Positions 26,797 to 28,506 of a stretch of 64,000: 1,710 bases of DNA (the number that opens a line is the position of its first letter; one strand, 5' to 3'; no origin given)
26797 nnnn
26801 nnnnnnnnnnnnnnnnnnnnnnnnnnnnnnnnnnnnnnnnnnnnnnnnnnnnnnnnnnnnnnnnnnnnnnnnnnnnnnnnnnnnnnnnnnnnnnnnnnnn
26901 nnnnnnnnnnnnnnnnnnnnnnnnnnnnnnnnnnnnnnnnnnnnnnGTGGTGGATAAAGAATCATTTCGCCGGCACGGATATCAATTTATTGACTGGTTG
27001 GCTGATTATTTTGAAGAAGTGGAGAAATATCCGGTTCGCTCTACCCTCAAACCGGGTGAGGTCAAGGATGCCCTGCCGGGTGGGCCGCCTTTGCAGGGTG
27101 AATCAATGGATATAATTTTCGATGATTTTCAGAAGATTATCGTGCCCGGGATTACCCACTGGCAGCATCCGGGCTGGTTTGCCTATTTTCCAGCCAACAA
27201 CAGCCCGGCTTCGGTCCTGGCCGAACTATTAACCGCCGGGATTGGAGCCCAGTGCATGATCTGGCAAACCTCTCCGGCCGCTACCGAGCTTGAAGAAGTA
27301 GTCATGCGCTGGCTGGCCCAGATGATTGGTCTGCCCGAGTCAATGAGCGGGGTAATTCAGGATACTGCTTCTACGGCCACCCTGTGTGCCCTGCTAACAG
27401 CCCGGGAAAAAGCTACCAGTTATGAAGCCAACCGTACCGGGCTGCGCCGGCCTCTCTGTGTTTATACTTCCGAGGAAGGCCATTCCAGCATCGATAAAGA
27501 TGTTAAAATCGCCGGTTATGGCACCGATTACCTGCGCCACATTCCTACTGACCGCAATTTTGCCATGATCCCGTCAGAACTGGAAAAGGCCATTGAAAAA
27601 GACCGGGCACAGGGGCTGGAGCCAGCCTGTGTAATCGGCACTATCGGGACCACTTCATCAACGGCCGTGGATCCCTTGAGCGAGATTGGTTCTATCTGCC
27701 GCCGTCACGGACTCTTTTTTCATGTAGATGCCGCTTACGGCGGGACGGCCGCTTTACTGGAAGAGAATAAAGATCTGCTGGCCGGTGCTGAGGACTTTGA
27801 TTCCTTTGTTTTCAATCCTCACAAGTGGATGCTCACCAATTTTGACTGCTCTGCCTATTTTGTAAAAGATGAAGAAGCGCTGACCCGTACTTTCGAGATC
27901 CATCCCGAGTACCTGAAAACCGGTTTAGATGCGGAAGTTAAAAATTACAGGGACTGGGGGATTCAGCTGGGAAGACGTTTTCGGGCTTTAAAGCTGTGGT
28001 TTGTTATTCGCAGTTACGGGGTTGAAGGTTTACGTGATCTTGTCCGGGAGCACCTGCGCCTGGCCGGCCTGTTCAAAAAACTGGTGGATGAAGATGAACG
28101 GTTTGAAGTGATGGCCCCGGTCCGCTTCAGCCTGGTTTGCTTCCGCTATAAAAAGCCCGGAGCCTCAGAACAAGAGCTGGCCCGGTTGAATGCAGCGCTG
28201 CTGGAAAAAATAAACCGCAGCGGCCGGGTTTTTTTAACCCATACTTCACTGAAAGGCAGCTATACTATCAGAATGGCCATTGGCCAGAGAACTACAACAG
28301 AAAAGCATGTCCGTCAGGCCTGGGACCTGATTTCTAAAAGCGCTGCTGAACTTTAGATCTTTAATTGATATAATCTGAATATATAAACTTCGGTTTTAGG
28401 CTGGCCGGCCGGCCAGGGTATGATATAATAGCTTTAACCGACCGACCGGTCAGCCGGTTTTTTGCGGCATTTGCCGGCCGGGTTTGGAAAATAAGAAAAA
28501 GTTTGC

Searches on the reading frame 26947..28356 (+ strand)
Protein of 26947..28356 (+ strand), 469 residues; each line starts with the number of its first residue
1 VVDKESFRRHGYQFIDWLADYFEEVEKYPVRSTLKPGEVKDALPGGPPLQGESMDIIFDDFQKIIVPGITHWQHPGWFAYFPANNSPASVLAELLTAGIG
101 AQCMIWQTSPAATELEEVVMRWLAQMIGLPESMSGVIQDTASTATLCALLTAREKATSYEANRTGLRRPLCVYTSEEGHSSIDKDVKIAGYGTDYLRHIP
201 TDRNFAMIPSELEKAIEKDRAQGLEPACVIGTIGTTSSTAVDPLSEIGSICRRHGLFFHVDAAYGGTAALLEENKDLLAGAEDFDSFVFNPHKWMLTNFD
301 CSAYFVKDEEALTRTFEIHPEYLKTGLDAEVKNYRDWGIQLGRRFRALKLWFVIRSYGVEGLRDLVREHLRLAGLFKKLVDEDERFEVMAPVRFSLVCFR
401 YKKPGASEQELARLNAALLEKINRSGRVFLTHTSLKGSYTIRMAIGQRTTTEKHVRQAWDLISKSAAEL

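Call 4: search_protein_families(library=pfam, proteins=[window:26947-28356:+], max_evalue=0.01)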
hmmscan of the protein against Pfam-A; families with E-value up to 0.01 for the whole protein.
window:26947-28356:+ (469 aa): 4 families
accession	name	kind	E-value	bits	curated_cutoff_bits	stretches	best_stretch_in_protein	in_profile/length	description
PF00282.25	Pyridoxal_deC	-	3e-107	359.1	27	1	36-402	1-375/375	Pyridoxal-dependent decarboxylase conserved domain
PF01212.27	Beta_elim_lyase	-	0.00022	21.1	27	1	162-300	79-206/288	Beta-eliminating lyase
PF01041.23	DegT_DnrJ_EryC1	-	0.00074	19.3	19.8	1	205-319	98-199/360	DegT/DnrJ/EryC1/StrS aminotransferase family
PF05889.19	SepSecS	-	0.0047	16.1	21.1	1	179-265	112-195/389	O-phosphoseryl-tRNA(Sec) selenium transferase, SepSecS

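Call 5: search_protein_families(library=ncbifam, proteins=[window:26947-28356:+], max_evalue=0.01)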
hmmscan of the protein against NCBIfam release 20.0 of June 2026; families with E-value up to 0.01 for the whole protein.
window:26947-28356:+ (469 aa): 8 families
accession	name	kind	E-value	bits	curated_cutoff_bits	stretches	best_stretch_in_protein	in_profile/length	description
NF052646.1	DABADecarRhbB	equivalog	4.4e-50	170.7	900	1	89-469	112-485/491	L-2,4-diaminobutyrate decarboxylase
TIGR03799.1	NOD_PanD_pyr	equivalog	1.6e-32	112.7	606.1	1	170-423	210-458/522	pyridoxal-dependent aspartate 1-decarboxylase PanP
TIGR03812.1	tyr_de_CO2_Arch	equivalog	5.2e-21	74.9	299.4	1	112-414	57-339/375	tyrosine decarboxylase MfnA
NF002748.0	PRK02769.1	equivalog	7.8e-16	57.7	305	1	112-381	63-311/382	histidine decarboxylase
TIGR03811.1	tyr_de_CO2_Ent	equivalog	9e-11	40.9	905.3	1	179-278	232-338/608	tyrosine decarboxylase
TIGR01788.1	Glu-decarb-GAD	equivalog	6.1e-06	25.2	380.4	1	191-418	157-381/431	glutamate decarboxylase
TIGR02006.1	IscS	equivalog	0.00059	18.9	643.2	1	240-265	157-182/402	IscS subfamily cysteine desulfurase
NF010611.0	PRK14012.1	equivalog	0.0009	18.3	548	1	240-265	161-186/406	IscS subfamily cysteine desulfurase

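Call 11: search_solved_structures(query=window:26947-28356:+, max_evalue=1e-20)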
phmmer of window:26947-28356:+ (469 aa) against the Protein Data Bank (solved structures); distinct sequences matched with E-value up to 1e-20: 29.
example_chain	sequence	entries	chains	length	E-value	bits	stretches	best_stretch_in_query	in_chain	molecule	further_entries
7xin_A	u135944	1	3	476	3.2e-132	444.9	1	3-461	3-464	DOPA decarboxylase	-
6eei_A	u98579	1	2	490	1.7e-130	439.1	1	2-467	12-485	Tyrosine decarboxylase 1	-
6eem_A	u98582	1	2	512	3e-123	415.3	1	2-464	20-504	Tyrosine/dopa decarboxylase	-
6eew_A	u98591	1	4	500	4e-118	398.4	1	3-466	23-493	Aromatic-L-amino-acid decarboxylase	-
6liu_A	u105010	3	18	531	1.3e-116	393.4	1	2-404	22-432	Tyrosine/DOPA decarboxylase 2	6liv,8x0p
3rbf_A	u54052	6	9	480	1.1e-115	390.3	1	5-468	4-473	Aromatic-L-amino-acid decarboxylase | aromatic L-amino acid decarboxylase | Dopa decarboxylase (Aromatic L-amino acid decarboxylase)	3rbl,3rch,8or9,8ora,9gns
9dui_A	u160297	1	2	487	1.3e-115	390.1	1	5-469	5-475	Aromatic-L-amino-acid decarboxylase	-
1js3_A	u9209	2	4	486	1.5e-115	389.9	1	5-469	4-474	DOPA decarboxylase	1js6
8x0o_A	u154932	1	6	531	2.3e-115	389.2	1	2-404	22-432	Tyrosine/DOPA decarboxylase 2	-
9hrh_A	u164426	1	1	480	4e-115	388.5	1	5-468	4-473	Aromatic-L-amino-acid decarboxylase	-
9hri_A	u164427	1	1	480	1e-114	387.1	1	5-468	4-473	Aromatic-L-amino-acid decarboxylase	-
6khn_A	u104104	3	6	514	2.2e-109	369.6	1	6-468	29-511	Tryptophan decarboxylase 1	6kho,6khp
6eeq_A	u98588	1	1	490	2e-106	359.8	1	14-467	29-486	4-hydroxyphenylacetaldehyde synthase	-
3k40_A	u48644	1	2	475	1.2e-103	350.7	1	6-468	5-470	Aromatic-L-amino-acid decarboxylase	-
4e1o_A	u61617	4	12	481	1.3e-103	350.6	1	3-466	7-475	Histidine decarboxylase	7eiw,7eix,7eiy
4obu_E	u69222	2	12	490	4.5e-64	220.2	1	72-465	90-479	Pyridoxal-dependent decarboxylase domain protein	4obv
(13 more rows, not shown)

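Call 20: find_homologous_proteins(query=window:26947-28356:+, max_evalue=1e-50)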
Query window:26947-28356:+ (469 aa): 8000 proteins with E <= 1e-50 among 8000 candidates; the best 120 are listed.
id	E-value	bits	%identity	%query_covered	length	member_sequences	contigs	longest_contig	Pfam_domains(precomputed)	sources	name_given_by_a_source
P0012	0.0e+0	1079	100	100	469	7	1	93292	PF00282.26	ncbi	-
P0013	8.9e-275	930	83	100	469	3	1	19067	PF00282.26,PF01212.28,PF01041.24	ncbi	-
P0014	5.6e-273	924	84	100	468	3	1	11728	PF00282.26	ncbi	-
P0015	1.9e-270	915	83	99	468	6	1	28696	PF00282.26,PF01212.28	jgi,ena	-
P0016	4.1e-268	908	82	100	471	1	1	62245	PF00282.26,PF05889.20,PF01212.28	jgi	-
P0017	1.6e-267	906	82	100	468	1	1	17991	PF00282.26,PF01212.28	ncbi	-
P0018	3.1e-267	905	82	100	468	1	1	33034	PF00282.26,PF01212.28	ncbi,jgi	-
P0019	2.1e-263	892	81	100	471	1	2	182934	PF00282.26,PF05889.20,PF01212.28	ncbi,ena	-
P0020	2.8e-260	882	80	99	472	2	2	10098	PF00282.26,PF01212.28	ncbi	-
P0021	5.7e-256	868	79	100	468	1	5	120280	PF00282.26,PF05889.20,PF01212.28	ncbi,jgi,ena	-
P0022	4.2e-251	852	78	99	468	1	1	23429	PF00282.26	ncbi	-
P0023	9.4e-248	841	77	100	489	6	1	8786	PF00282.26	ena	-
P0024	4.2e-247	839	77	99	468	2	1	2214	PF00282.26,PF01212.28,PF01041.24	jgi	-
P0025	7.0e-247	838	76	100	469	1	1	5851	PF00282.26,PF05889.20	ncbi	-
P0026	2.0e-246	836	75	100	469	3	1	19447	PF00282.26,PF05889.20,PF00266.26,PF01212.28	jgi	-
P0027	6.2e-246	835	76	100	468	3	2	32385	PF00282.26,PF05889.20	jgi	-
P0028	1.3e-245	834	76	100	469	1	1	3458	PF00282.26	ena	-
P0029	1.6e-244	830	75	100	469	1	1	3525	PF00282.26,PF05889.20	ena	-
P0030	3.1e-244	829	75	100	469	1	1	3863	PF00282.26,PF05889.20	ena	-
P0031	3.3e-244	829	75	100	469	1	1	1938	PF00282.26,PF05889.20,PF00266.26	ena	-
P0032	3.6e-244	829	76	100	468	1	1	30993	PF00282.26,PF01212.28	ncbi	ncbi:MAG: pyridoxal-dependent decarboxylase [Bacillota bacterium]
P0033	5.3e-244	828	75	100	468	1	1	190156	PF00282.26,PF05889.20,PF01212.28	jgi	jgi:aromatic-L-amino-acid/L-tryptophan decarboxylase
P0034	1.0e-243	827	75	100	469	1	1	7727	PF00282.26,PF05889.20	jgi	-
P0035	2.4e-242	823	75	100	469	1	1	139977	PF00282.26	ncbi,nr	ncbi:MAG: pyridoxal-dependent decarboxylase [Bacillota bacterium]|nr:pyridoxal-dependent decarboxyla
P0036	3.3e-242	822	75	99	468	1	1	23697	PF00282.26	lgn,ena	-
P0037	6.2e-242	821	75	99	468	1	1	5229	PF00282.26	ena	-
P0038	8.6e-241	818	75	99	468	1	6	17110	PF00282.26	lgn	-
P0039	2.8e-239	813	75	99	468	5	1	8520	PF00282.26,PF01212.28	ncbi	-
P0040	4.7e-239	812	73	99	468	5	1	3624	PF00282.26,PF05889.20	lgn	-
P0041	9.7e-239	811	73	99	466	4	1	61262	PF00282.26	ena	-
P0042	1.3e-236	804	73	100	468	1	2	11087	PF00282.26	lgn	-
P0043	2.9e-235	800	73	99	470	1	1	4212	PF00282.26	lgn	-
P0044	4.2e-234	796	72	100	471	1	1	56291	PF00282.26,PF00155.28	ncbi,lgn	ncbi:MAG: aminotransferase class I/II-fold pyridoxal phosphate-dependent enzyme [Bacillota bacterium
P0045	9.3e-234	795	73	100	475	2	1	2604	PF00282.26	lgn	-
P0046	4.1e-232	789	71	100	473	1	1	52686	PF00282.26,PF05889.20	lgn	-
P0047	5.3e-232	789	71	99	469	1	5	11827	PF00282.26,PF05889.20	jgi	jgi:aromatic-L-amino-acid/L-tryptophan decarboxylase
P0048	6.1e-232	789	71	100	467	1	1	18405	PF00282.26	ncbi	-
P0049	2.1e-231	787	70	100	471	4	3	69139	PF00282.26,PF01212.28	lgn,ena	-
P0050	4.4e-231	786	71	100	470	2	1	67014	PF00282.26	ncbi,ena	-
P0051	6.0e-231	785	71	100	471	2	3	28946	PF00282.26,PF05889.20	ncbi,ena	-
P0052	6.7e-231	785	70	99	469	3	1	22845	PF00282.26,PF05889.20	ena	-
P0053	1.5e-230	784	71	100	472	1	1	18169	PF00282.26,PF05889.20,PF01212.28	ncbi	-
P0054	2.3e-230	783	72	100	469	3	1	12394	PF00282.26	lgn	-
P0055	5.9e-230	782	71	100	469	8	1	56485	PF00282.26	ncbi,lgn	-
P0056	1.1e-229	781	70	100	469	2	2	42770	PF00282.26,PF01212.28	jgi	jgi:aromatic-L-amino-acid decarboxylase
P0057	1.2e-229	781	71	100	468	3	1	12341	PF00282.26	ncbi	-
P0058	1.8e-229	780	69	100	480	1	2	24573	PF00282.26,PF01212.28,PF01041.24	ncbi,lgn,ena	-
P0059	3.5e-229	779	70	100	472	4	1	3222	PF00282.26,PF00155.28,PF00266.26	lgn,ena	-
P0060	3.8e-229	779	71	100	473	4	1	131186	PF00282.26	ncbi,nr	ncbi:MAG: pyridoxal-dependent decarboxylase [Clostridiales bacterium]|nr:pyridoxal-dependent decarbo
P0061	6.4e-229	779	71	100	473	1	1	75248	PF00282.26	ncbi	ncbi:MAG: pyridoxal phosphate-dependent decarboxylase family protein [Candidatus Aminicenantales bac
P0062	7.0e-229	778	70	100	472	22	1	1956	PF00282.26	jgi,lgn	jgi:aromatic-L-amino-acid decarboxylase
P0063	8.7e-229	778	70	100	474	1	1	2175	PF00282.26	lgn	-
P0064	1.2e-228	778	70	100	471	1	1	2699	PF00282.26,PF00155.28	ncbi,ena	-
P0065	1.2e-228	778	71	100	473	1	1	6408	PF00282.26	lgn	-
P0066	1.4e-228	777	70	100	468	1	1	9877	PF00282.26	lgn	-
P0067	2.9e-228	776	71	100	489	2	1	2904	PF00282.26,PF01212.28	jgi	-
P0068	5.5e-228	775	70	100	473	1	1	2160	PF00282.26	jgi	jgi:aromatic-L-amino-acid decarboxylase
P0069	5.7e-228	775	72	100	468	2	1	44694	PF00282.26,PF00266.26,PF01212.28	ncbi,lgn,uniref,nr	ncbi:pyridoxal phosphate-dependent decarboxylase family protein [Dethiobacter alkaliphilus]|uniref:A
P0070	6.1e-228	775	69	100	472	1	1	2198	PF00282.26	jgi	jgi:aromatic-L-amino-acid decarboxylase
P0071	6.4e-228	775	71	100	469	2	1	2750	PF00282.26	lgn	-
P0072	6.6e-228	775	70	100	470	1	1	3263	PF00282.26,PF01212.28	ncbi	-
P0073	6.8e-228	775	70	100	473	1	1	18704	PF00282.26,PF05889.20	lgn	-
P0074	7.5e-228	775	70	99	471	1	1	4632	PF00282.26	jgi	jgi:aromatic-L-amino-acid decarboxylase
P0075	7.5e-228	775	70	100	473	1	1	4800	PF00282.26,PF00155.28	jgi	jgi:aromatic-L-amino-acid decarboxylase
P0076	2.0e-227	774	72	100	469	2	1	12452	PF00282.26,PF05889.20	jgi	jgi:aromatic-L-amino-acid/L-tryptophan decarboxylase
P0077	2.2e-227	774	71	100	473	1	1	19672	PF00282.26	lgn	-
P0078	2.4e-227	773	70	100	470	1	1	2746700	PF00282.26,PF01212.28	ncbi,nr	ncbi:MAG: aspartate aminotransferase family protein [Candidatus Aminicenantes bacterium]|nr:MAG: asp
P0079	2.4e-227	773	70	100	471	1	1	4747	PF00282.26,PF00155.28,PF01212.28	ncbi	-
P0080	3.6e-227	773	70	100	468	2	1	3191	PF00282.26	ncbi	-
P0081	4.7e-227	772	69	100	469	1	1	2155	PF00282.26,PF00266.26,PF01212.28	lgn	-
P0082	5.7e-227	772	71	100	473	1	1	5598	PF00282.26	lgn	-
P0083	6.5e-227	772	69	100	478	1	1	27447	PF00282.26,PF00155.28,PF01212.28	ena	-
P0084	7.0e-227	772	69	100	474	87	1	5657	PF00282.26,PF00266.26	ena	-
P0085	7.9e-227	772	70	100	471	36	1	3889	PF00282.26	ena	-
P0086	8.0e-227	772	70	100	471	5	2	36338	PF00282.26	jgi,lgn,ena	jgi:aromatic-L-amino-acid decarboxylase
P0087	8.8e-227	772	69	100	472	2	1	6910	PF00282.26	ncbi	-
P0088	9.6e-227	771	69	100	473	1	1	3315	PF00282.26,PF01212.28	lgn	-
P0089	1.1e-226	771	71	98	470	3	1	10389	PF00282.26,PF05889.20,PF01212.28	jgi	-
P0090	1.2e-226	771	69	100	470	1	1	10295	PF00282.26,PF01212.28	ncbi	-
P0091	1.4e-226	771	70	100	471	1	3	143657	PF00282.26,PF00155.28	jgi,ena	-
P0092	1.8e-226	770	70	100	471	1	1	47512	PF00282.26,PF00155.28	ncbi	-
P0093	1.8e-226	770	69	100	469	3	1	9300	PF00282.26,PF00266.26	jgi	jgi:aromatic-L-amino-acid decarboxylase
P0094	2.5e-226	770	70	100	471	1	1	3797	PF00282.26,PF00155.28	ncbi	-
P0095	3.6e-226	770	69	99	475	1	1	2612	PF00282.26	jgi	-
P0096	4.0e-226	769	70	100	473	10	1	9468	PF00282.26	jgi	jgi:aromatic-L-amino-acid decarboxylase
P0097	5.6e-226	769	70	100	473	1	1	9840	PF00282.26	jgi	-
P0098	5.7e-226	769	70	100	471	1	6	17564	PF00282.26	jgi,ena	-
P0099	6.5e-226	769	68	100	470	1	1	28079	PF00282.26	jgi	-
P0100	7.0e-226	769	70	100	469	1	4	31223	PF00282.26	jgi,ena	-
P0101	8.2e-226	768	70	100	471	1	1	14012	PF00282.26,PF00155.28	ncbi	-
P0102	8.6e-226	768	70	100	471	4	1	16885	PF00282.26,PF01212.28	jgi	jgi:aromatic-L-amino-acid decarboxylase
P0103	8.6e-226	768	68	100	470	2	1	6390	PF00282.26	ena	-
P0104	8.9e-226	768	70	100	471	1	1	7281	PF00282.26,PF00155.28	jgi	jgi:aromatic-L-amino-acid decarboxylase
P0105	9.0e-226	768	70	100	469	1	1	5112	PF00282.26,PF00266.26,PF01212.28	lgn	-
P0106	9.1e-226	768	69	100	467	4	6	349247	PF00282.26,PF00155.28,PF05889.20,PF00266.26,PF01212.28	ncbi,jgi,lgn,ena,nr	ncbi:MAG: aminotransferase class V-fold PLP-dependent enzyme [Syntrophomonadaceae bacterium]|nr:amin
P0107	1.1e-225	768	69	100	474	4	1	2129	PF00282.26,PF05889.20,PF01212.28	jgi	-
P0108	1.2e-225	768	70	100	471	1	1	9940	PF00282.26,PF00155.28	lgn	-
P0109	1.2e-225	768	69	100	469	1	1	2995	PF00282.26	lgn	-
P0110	1.4e-225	768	69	100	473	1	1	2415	PF00282.26,PF00266.26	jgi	jgi:aromatic-L-amino-acid decarboxylase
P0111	1.4e-225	768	70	100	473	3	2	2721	PF00282.26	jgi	-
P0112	1.9e-225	767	69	100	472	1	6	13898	PF00282.26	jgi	-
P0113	2.0e-225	767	70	100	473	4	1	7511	PF00282.26,PF00155.28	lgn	-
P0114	2.0e-225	767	69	100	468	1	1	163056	PF00282.26,PF01212.28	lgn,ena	-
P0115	2.1e-225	767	69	100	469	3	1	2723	PF00282.26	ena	-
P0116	2.1e-225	767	69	100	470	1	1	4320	PF00282.26,PF01212.28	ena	-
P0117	2.2e-225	767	70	100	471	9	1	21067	PF00282.26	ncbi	-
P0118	2.3e-225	767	68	100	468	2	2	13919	PF00282.26,PF01041.24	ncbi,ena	-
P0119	2.4e-225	767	68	100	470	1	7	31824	PF00282.26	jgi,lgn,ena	-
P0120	2.9e-225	767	69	100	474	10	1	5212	PF00282.26,PF01212.28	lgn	-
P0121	3.4e-225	766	70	100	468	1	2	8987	PF00282.26,PF01212.28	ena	-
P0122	4.0e-225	766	69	100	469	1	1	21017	PF00282.26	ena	-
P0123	4.5e-225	766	68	100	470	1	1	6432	PF00282.26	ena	-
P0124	4.6e-225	766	69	100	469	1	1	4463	PF00282.26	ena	-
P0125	4.7e-225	766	70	100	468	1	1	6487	PF00282.26,PF01212.28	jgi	-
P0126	4.9e-225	766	68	100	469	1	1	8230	PF00282.26,PF01212.28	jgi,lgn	jgi:aromatic-L-amino-acid decarboxylase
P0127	5.6e-225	766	70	100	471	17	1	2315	PF00282.26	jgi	-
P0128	6.2e-225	765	69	100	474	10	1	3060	PF00282.26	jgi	jgi:aromatic-L-amino-acid decarboxylase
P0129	7.7e-225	765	69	100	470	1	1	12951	PF00282.26,PF01212.28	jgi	-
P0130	8.5e-225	765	69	100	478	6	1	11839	PF00282.26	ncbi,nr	ncbi:MAG: aminotransferase class V-fold PLP-dependent enzyme [Candidatus Aminicenantes bacterium]|nr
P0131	9.7e-225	765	69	100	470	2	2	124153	PF00282.26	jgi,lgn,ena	jgi:aromatic-L-amino-acid decarboxylase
